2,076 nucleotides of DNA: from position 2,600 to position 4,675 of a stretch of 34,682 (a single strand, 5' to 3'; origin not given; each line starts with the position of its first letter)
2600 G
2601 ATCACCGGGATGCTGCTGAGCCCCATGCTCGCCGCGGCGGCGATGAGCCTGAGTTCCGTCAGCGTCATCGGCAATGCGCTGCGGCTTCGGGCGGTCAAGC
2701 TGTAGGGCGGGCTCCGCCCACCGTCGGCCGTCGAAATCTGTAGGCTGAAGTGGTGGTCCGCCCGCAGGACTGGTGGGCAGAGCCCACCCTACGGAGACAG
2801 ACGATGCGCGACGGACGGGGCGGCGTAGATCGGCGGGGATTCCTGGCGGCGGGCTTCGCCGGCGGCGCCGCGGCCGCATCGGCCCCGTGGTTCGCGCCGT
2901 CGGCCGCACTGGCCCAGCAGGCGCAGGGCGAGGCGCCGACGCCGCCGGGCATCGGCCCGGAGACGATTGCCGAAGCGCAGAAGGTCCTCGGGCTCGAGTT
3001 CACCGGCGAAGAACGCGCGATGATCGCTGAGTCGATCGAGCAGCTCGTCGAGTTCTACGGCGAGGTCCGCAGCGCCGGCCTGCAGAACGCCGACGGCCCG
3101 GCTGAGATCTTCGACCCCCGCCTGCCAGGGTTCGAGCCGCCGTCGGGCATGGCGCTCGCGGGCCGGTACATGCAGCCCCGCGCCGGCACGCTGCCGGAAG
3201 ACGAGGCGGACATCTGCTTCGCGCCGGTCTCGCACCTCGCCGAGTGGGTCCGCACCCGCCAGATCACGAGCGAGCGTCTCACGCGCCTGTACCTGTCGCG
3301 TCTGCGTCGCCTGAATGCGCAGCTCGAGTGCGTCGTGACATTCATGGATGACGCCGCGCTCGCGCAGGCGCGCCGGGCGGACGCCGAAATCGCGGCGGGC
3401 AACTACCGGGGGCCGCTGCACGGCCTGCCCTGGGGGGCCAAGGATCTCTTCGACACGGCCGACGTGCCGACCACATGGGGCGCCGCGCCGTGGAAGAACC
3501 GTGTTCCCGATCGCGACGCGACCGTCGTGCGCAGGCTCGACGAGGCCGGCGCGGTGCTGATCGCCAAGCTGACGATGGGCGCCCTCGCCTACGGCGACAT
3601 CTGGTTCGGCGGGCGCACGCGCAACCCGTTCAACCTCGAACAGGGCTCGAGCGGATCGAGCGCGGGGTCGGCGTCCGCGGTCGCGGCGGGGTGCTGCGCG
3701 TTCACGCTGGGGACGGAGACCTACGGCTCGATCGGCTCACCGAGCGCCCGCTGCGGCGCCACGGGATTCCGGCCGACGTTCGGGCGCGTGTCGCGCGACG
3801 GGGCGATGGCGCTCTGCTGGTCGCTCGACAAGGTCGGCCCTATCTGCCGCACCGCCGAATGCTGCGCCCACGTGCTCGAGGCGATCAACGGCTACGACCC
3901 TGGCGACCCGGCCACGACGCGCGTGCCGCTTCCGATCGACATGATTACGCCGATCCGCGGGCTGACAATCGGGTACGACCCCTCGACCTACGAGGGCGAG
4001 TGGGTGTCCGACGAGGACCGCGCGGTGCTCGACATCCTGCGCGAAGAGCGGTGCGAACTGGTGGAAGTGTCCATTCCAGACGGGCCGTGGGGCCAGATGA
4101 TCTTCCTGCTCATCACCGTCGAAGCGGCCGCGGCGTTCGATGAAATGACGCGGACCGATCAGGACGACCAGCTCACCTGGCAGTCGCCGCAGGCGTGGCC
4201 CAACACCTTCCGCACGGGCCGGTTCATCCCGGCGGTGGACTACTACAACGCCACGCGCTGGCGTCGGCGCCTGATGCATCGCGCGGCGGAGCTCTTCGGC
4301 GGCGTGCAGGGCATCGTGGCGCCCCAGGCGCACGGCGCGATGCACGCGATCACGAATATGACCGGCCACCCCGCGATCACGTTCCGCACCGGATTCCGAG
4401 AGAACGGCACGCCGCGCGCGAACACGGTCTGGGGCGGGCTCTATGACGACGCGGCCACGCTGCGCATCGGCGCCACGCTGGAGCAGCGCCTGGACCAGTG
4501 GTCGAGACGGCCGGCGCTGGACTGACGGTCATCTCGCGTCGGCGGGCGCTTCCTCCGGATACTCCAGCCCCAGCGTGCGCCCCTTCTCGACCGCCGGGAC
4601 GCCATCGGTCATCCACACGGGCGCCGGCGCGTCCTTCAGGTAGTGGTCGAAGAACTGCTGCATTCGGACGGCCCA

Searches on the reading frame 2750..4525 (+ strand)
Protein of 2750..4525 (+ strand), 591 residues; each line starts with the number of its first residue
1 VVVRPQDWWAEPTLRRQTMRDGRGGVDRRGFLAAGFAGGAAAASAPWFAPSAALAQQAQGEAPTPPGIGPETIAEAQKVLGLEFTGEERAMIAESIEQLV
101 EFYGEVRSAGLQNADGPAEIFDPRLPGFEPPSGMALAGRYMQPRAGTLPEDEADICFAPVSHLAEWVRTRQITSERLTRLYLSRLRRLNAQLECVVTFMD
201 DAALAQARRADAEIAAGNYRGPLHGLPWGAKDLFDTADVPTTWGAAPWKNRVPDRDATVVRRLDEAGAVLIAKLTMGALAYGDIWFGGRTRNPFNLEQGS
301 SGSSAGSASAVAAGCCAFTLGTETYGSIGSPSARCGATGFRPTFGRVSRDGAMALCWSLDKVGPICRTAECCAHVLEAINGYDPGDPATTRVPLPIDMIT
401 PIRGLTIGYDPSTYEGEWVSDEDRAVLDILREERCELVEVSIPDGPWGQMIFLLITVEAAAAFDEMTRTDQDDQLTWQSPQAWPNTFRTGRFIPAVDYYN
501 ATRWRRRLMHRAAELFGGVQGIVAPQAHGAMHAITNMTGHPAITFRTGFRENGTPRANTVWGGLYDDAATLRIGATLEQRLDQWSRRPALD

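Call 7: search_protein_families(library=pfam, proteins=[window:2750-4525:+], max_evalue=0.001)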
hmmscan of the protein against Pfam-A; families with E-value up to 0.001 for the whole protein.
window:2750-4525:+ (591 aa): 1 family
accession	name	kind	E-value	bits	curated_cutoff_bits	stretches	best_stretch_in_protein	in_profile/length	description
PF01425.27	Amidase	-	7.1e-69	233.4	27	1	177-483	2-320/445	Amidase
